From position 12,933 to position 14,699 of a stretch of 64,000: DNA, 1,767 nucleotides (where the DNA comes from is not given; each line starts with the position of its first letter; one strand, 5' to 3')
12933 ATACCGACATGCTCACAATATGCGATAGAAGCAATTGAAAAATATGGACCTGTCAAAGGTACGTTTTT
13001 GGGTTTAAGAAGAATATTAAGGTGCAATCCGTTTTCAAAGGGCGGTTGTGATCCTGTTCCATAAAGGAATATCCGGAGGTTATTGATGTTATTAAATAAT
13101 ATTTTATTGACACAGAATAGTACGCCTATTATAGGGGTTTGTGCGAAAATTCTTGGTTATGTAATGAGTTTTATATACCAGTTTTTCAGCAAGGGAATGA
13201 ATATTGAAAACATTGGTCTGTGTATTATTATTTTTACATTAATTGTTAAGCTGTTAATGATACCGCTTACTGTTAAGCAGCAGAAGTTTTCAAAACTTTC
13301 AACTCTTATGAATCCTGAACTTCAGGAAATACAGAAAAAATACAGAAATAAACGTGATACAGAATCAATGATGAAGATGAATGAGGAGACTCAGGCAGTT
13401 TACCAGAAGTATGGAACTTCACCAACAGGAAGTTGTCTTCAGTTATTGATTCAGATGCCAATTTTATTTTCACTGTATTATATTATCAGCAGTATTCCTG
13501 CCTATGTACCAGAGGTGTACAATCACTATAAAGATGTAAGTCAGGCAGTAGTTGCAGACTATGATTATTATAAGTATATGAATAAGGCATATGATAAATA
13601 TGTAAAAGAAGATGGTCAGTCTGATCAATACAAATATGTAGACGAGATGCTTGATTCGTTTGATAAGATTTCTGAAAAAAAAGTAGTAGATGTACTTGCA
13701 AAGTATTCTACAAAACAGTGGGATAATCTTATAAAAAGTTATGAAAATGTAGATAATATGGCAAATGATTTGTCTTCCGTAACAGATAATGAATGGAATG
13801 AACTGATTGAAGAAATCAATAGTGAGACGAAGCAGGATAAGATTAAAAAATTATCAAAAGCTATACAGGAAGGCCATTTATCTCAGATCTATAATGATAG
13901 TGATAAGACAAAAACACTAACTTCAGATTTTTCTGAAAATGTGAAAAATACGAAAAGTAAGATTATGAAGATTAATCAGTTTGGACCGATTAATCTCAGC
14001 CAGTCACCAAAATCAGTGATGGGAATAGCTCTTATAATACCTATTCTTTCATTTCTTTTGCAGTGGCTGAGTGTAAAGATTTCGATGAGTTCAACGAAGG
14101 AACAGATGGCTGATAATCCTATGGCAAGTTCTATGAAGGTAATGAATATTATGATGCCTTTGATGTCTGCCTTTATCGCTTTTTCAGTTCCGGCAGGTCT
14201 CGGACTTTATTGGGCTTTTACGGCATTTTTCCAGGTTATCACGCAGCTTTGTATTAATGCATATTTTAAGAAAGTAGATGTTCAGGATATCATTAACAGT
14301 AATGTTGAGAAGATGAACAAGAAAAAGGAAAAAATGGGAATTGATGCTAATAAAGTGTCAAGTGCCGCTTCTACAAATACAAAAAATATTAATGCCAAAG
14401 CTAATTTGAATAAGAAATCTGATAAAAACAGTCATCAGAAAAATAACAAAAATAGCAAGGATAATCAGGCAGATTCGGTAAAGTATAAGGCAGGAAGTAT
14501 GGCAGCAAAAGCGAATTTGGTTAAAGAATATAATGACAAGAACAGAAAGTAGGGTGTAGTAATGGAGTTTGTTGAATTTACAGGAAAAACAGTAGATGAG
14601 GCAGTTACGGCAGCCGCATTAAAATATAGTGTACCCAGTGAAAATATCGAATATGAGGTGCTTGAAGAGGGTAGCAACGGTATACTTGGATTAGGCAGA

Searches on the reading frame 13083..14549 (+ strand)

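Call 81: search_protein_families(library=pfam, proteins=[window:13083-14549:+], max_evalue=0.00001)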
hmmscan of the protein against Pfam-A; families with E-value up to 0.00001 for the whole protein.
window:13083-14549:+ (489 aa): 1 family
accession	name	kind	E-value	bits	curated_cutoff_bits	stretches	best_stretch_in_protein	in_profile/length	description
PF02096.25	60KD_IMP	-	1e-37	130.1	35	1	45-392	2-162/163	60Kd inner membrane protein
